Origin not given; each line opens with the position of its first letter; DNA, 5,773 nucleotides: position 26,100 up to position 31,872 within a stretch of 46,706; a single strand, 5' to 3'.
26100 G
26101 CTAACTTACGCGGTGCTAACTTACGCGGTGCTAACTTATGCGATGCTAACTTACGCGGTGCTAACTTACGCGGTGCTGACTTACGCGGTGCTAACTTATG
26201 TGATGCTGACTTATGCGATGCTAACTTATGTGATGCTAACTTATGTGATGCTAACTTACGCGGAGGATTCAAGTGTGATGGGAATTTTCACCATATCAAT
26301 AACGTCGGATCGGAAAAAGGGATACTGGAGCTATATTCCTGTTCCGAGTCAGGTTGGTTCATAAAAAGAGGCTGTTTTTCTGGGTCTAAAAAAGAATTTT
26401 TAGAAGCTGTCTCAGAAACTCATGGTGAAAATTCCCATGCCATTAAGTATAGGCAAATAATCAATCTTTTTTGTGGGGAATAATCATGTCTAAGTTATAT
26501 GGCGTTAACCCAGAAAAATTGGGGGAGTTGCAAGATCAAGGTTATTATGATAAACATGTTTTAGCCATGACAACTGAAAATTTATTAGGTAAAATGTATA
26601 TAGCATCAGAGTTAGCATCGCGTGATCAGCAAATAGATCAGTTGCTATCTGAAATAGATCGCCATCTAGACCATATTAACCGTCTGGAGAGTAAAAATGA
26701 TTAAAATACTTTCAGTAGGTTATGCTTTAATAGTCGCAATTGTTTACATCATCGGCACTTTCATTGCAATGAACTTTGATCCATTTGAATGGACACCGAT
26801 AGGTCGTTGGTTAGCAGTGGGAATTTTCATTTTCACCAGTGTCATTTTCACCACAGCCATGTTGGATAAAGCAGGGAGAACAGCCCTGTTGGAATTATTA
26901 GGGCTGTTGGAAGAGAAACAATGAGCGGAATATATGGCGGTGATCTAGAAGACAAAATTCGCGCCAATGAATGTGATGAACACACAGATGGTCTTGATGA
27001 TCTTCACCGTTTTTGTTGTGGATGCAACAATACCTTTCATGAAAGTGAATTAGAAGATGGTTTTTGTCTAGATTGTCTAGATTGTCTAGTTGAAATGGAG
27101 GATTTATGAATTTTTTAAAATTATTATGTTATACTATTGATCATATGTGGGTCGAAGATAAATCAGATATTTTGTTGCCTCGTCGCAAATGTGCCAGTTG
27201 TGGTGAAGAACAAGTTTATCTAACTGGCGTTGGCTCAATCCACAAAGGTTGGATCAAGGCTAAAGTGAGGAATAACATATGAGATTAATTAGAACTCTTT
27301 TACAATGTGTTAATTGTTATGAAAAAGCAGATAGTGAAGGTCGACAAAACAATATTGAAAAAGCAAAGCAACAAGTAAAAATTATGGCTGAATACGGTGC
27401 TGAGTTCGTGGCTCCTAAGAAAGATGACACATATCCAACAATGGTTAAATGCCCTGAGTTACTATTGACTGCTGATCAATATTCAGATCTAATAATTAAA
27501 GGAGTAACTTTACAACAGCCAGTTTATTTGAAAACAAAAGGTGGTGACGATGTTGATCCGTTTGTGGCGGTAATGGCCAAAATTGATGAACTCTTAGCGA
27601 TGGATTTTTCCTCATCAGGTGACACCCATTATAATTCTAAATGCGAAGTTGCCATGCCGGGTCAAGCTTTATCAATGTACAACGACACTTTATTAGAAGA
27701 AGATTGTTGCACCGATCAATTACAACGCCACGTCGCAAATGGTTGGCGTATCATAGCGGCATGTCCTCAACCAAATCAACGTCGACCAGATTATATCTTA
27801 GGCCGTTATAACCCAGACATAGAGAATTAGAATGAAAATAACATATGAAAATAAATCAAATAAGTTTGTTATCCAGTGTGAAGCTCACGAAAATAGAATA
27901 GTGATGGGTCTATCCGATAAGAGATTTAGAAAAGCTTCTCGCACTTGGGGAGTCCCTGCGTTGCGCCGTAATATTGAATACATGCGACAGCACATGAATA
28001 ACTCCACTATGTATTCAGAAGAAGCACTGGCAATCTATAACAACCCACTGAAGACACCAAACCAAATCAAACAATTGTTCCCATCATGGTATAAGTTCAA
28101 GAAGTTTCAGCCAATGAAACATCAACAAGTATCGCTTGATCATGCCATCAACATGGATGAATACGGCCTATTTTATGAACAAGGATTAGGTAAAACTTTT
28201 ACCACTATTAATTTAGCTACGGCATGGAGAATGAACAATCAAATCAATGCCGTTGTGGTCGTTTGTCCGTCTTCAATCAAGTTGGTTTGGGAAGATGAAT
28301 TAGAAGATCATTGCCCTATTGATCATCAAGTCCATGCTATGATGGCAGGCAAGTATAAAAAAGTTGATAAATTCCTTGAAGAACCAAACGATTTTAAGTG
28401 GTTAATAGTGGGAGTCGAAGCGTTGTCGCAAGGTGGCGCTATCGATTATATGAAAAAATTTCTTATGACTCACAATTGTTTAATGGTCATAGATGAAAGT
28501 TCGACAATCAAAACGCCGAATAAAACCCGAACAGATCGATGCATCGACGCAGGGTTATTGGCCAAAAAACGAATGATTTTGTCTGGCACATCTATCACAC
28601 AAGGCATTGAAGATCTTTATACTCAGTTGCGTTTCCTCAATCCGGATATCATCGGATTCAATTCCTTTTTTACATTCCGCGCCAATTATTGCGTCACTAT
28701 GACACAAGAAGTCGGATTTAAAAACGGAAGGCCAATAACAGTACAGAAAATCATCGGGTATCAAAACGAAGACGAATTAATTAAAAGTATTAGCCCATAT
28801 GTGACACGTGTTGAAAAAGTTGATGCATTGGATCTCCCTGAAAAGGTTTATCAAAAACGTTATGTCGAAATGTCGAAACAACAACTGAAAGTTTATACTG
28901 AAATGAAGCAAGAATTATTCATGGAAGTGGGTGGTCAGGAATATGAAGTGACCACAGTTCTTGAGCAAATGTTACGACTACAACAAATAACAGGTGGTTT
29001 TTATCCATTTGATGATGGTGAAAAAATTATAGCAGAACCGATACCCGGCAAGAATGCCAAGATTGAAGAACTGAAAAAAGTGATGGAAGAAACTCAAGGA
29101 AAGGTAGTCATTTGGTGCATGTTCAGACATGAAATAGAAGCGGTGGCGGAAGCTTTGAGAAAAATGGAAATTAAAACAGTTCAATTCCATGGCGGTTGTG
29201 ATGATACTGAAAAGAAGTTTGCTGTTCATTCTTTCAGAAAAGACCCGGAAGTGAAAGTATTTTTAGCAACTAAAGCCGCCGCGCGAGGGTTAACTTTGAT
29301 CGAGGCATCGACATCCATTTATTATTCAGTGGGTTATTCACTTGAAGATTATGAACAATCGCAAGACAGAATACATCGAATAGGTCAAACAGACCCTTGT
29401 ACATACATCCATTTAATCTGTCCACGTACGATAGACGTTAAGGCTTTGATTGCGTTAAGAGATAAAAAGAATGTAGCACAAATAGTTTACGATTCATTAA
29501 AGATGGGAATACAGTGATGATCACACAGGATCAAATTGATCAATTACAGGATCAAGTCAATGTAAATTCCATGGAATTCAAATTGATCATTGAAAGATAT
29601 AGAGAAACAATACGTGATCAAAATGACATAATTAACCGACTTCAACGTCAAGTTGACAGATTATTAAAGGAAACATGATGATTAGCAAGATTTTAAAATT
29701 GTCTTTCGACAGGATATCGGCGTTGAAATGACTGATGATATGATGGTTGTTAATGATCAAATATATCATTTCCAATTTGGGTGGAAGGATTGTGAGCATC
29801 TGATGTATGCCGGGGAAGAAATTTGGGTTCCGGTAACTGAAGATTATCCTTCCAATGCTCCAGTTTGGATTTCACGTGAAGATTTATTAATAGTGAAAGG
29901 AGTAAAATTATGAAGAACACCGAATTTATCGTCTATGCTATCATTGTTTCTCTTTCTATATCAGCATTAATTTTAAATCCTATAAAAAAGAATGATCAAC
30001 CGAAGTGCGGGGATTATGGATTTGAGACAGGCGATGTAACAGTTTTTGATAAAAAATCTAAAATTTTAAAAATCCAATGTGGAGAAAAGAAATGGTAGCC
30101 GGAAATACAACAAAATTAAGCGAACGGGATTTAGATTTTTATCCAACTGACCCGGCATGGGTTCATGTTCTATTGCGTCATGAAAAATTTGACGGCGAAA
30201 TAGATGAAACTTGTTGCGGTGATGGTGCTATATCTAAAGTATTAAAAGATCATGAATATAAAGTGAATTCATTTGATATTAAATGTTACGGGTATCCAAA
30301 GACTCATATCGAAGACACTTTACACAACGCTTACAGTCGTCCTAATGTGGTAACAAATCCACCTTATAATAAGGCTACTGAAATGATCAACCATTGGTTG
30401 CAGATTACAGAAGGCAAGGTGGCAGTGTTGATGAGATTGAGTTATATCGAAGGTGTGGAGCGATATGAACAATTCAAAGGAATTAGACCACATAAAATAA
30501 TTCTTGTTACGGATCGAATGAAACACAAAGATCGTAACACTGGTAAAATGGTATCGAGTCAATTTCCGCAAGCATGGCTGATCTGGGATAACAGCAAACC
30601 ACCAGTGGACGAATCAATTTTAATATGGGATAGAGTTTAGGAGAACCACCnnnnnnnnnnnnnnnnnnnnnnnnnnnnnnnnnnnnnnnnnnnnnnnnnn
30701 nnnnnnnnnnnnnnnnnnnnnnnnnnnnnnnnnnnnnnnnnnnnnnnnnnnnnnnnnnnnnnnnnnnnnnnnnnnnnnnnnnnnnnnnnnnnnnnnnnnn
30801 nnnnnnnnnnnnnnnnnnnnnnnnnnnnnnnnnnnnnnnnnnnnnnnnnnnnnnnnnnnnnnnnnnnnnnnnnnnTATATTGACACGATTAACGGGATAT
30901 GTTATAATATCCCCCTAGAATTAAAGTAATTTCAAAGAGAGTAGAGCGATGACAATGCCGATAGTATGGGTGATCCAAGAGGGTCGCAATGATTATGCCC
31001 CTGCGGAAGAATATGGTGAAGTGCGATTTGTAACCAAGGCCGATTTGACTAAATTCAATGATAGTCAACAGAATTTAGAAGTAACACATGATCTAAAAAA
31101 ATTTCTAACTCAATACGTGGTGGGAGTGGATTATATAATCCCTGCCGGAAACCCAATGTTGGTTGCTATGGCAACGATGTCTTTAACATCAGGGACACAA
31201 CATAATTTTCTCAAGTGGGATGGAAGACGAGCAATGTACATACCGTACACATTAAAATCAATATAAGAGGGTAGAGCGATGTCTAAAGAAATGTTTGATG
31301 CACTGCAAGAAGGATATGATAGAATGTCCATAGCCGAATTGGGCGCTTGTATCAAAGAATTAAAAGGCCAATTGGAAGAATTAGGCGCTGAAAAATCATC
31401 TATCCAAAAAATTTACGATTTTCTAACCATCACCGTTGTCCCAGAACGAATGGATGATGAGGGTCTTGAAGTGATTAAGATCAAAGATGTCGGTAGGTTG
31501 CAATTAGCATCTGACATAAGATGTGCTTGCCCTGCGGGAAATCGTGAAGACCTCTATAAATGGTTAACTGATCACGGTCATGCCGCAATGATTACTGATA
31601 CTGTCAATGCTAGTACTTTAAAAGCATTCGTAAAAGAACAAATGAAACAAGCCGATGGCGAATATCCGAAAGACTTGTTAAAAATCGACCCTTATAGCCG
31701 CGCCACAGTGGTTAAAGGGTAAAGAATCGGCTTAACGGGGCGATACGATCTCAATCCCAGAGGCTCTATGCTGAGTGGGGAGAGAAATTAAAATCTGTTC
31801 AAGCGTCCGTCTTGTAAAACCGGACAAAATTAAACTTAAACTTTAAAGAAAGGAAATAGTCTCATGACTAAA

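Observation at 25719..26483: Hyper-regular pentapeptide-repeat protein encoded by 32 near-identical 15-bp units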

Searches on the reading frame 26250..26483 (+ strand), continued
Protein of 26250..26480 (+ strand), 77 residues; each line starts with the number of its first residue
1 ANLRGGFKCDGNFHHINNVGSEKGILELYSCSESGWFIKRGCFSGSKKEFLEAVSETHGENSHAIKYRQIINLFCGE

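Call 81: find_encoding_contigs(protein=P0009, flank=6000, max_places=3)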
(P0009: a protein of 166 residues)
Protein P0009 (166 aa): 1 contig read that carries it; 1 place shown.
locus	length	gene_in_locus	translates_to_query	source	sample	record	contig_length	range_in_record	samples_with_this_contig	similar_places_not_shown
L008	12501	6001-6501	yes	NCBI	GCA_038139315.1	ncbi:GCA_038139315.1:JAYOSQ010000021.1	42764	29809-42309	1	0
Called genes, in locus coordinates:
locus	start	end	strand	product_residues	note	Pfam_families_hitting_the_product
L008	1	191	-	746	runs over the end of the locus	-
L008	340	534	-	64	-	-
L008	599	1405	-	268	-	-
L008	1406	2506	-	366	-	PF10926:DUF2800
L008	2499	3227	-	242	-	-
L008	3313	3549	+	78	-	-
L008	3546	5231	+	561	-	PF00270:DEAD, PF04851:ResIII, PF00271:Helicase_C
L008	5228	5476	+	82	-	PF26092:T4_Y16D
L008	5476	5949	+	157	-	-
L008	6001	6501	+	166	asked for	PF00805:Pentapeptide, PF13576:Pentapeptide_3 (faint), PF00805:Pentapeptide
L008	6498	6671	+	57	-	-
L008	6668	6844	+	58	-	-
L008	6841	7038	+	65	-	-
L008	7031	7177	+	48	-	-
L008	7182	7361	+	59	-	-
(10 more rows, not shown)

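Call 89: search_protein_families(library=pfam, alignment_id=A4, max_evalue=0.001)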
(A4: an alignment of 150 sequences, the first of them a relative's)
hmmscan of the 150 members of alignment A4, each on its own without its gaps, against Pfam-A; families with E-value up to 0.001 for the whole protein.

A. member 1, P0003 (147 aa): 1 family
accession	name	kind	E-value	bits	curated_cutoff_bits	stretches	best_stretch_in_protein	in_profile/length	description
PF00805.28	Pentapeptide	-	6.3e-19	67.6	20.2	2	23-58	5-40/40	Pentapeptide repeats (8 copies)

B. families by the number of members that match (of 150 scanned): 15 families
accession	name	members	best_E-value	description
PF00805.28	Pentapeptide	48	3.2e-48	Pentapeptide repeats (8 copies)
PF18836.7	B_solenoid_ydck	34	3.6e-16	YdcK Beta solenoid repeat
PF13576.12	Pentapeptide_3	28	1.7e-13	Pentapeptide repeats (9 copies)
PF13599.13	Pentapeptide_4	28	8.9e-12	Pentapeptide repeat region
PF00132.30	Hexapep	18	1.6e-20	Bacterial transferase hexapeptide (six repeats)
PF25084.1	LbH_EIF2B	15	3.5e-09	EIF2B subunit epsilon LbH domain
PF25296.1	Decapeptide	7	1.3e-08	Decapeptide repeat region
PF04519.19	Bactofilin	5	1.8e-06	Polymer-forming cytoskeletal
PF24894.1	Hexapep_GlmU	2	0.00018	GlmU-like, C-terminal hexapeptide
PF13580.11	SIS_2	1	8e-46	SIS domain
PF04266.20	ASCH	1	9.3e-05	ASCH domain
PF14602.12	Hexapep_2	1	0.00014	Hexapeptide repeat of succinyl-transferase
PF25087.1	GMPPB_C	1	0.00016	GMPPB C-terminal domain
PF19928.4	DUF6391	1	0.00046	Domain of unknown function (DUF6391)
PF12949.13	HeH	1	0.00059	HeH/LEM domain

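Call 92: find_homologous_proteins(query=A3, max_evalue=1e-8)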
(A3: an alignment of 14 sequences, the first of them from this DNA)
Query A3 (14 sequences) (73 aa, profile of the alignment): 75 proteins with E <= 1e-8 among 1354 candidates.
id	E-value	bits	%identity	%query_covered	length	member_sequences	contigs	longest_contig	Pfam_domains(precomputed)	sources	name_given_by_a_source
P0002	1.4e-34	136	66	93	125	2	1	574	PF00805.29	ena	-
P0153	3.6e-34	134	58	97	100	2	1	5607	-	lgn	-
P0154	5.5e-34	134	68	95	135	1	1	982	PF00805.29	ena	-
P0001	1.0e-33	133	71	96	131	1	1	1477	PF00805.29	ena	-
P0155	4.1e-33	131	61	95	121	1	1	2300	-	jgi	jgi:hypothetical protein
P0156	3.3e-32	128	58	92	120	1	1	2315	-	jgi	-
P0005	3.9e-32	128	58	97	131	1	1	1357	PF00805.29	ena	-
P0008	1.3e-31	126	58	93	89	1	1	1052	-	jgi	jgi:uncharacterized protein YjbI with pentapeptide repeats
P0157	4.6e-31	124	62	95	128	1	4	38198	PF00805.29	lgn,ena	-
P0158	8.4e-31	124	64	95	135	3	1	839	PF00805.29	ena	-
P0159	6.4e-27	111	52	97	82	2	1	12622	-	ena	-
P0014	1.9e-23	100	66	73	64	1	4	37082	-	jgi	jgi:hypothetical protein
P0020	1.9e-16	78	71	58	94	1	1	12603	-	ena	-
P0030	2.6e-15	74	34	89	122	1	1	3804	-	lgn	-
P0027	4.1e-15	73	41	81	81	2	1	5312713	-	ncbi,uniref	ncbi:hypothetical protein [Symbiopectobacterium purcellii]|uniref:hypothetical protein n=1 Tax=Symbi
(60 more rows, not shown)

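Call 94: find_encoding_contigs(protein=P0157, flank=8000, max_places=4)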
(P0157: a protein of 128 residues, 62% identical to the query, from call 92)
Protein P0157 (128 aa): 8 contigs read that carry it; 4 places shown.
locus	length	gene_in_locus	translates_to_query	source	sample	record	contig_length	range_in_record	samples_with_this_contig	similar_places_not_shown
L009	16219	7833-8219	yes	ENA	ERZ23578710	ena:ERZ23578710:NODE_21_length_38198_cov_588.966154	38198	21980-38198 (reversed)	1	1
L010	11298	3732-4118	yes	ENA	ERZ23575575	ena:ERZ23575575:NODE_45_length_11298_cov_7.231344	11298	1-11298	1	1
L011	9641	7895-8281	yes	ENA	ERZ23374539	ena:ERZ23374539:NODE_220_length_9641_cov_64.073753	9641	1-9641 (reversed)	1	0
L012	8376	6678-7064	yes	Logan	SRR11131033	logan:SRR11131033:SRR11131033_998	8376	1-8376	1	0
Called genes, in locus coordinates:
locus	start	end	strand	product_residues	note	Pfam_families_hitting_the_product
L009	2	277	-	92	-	?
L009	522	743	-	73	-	PF01507:PAPS_reduct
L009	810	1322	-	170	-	PF00436:SSB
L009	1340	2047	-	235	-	PF09588:YqaJ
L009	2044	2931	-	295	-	PF03837:RecT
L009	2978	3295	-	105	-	-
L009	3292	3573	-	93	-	-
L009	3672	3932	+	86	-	-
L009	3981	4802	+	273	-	-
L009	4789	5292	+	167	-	-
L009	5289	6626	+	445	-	PF00772:DnaB (weak), PF03796:DnaB_C, PF13481:AAA_25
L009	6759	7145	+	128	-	PF05772:NinB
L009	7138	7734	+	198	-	PF05766:NinG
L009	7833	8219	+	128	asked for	PF00805:Pentapeptide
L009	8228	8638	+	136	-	PF15943:YdaS_toxin (weak)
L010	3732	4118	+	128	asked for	PF00805:Pentapeptide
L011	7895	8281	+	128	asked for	PF00805:Pentapeptide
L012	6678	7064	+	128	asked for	PF00805:Pentapeptide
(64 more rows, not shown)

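Call 96: find_encoding_contigs(protein=P0155, flank=3000, max_places=3)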
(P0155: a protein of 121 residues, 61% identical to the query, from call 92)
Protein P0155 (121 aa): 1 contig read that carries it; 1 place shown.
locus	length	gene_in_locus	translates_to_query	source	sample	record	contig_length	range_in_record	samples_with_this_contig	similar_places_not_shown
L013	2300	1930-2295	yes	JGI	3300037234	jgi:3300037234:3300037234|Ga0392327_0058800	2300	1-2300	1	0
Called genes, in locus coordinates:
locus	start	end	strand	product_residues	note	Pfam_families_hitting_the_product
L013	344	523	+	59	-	-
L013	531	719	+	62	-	-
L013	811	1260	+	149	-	-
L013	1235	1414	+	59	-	-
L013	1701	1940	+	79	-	-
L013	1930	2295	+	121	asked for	-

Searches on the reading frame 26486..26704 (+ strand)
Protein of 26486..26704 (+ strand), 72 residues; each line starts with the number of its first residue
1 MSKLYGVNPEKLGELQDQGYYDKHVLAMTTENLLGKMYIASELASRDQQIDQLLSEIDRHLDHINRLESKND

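Call 45: search_protein_families(library=phrogs, proteins=[window:26486-26704:+], max_evalue=0.001)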
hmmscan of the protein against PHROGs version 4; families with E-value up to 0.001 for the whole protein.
window:26486-26704:+ (72 aa): 1 family
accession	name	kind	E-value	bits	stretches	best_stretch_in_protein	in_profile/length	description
phrog_34533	-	unknown function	7e-08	33.7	1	18-58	24-64/90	-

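Call 75: search_protein_families(library=ncbifam, proteins=[window:26486-26704:+], max_evalue=0.1)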
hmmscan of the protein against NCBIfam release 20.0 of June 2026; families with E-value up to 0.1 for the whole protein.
window:26486-26704:+ (72 aa): 1 family
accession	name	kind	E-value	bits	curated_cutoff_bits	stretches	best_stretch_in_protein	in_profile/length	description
NF003584.0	PRK05248.3-5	equivalog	0.049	13.9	190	1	25-59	16-48/122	hypothetical protein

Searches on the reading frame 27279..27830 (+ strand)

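Call 45: search_protein_families(library=phrogs, proteins=[window:27279-27830:+], max_evalue=0.001)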
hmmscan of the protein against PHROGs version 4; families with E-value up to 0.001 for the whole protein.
window:27279-27830:+ (183 aa): 2 families
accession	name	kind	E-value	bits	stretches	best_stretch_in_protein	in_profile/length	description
phrog_8380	-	unknown function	6.7e-28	98.9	1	96-179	118-201/212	-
phrog_4796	-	unknown function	2.1e-20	74.4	1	113-180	135-201/214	-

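Call 106: search_protein_families(library=pfam, proteins=[window:27279-27830:+], max_evalue=0.001)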
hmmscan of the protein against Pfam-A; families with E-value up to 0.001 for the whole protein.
window:27279-27830:+ (183 aa): 0 families

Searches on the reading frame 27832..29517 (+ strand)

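Call 45: search_protein_families(library=phrogs, proteins=[window:27832-29517:+], max_evalue=0.001)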
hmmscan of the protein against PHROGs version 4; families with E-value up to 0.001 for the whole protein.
window:27832-29517:+ (561 aa): 9 families
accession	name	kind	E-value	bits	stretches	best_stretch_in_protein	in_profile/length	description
phrog_62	-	DNA, RNA and nucleotide metabolism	2.1e-116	391.2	1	71-557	682-1137/1881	DNA helicase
phrog_29996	-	unknown function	3.1e-16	59.6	1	116-554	750-1165/1189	-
phrog_23807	-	unknown function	8.7e-13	47.9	1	414-522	516-637/1053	-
phrog_21391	-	DNA, RNA and nucleotide metabolism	5.3e-09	34.8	1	419-516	1356-1453/2021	DNA helicase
phrog_11354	-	unknown function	2.5e-08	34.6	1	473-557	23-109/116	-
phrog_16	-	DNA, RNA and nucleotide metabolism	1.5e-07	31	1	397-526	470-596/986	DNA helicase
phrog_24008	-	DNA, RNA and nucleotide metabolism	3.7e-06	26.1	1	110-272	496-651/1006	helicase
phrog_11801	-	other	4.5e-06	25.1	0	249-362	1103-1224/2269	DNA methyltransferase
phrog_6819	-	DNA, RNA and nucleotide metabolism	0.00018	21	0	396-487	209-300/645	Holliday junction branch migration helicase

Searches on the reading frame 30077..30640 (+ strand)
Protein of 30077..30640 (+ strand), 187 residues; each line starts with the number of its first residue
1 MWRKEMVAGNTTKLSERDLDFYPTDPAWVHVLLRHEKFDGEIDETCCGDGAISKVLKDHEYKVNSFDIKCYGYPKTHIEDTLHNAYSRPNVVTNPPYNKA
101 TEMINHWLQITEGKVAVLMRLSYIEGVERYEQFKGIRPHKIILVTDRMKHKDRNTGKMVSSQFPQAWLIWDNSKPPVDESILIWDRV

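Call 45: search_protein_families(library=phrogs, proteins=[window:30077-30640:+], max_evalue=0.001)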
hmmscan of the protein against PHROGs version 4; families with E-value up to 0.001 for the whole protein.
window:30077-30640:+ (187 aa): 1 family
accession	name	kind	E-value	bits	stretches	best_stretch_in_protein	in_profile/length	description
phrog_799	-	other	3.2e-40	139.7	1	4-184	197-378/458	DNA methyltransferase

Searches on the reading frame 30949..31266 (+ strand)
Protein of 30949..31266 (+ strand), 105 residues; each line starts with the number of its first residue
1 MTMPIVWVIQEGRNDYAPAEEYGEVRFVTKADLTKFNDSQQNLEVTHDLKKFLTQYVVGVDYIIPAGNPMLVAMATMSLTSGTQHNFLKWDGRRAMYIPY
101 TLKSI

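Call 43: search_protein_families(library=phrogs, proteins=[window:30949-31266:+], max_evalue=0.001)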
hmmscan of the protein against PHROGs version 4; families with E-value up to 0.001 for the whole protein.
window:30949-31266:+ (105 aa): 1 family
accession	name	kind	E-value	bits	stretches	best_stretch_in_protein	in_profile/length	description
phrog_5888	-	unknown function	1.3e-11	45.4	1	12-102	22-109/118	-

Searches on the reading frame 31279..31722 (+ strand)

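Call 43: search_protein_families(library=phrogs, proteins=[window:31279-31722:+], max_evalue=0.001)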
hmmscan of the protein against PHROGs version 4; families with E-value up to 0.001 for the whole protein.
window:31279-31722:+ (147 aa): 1 family
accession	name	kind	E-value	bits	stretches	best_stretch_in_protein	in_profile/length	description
phrog_2378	-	unknown function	5.8e-24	85.9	1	11-146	21-186/189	-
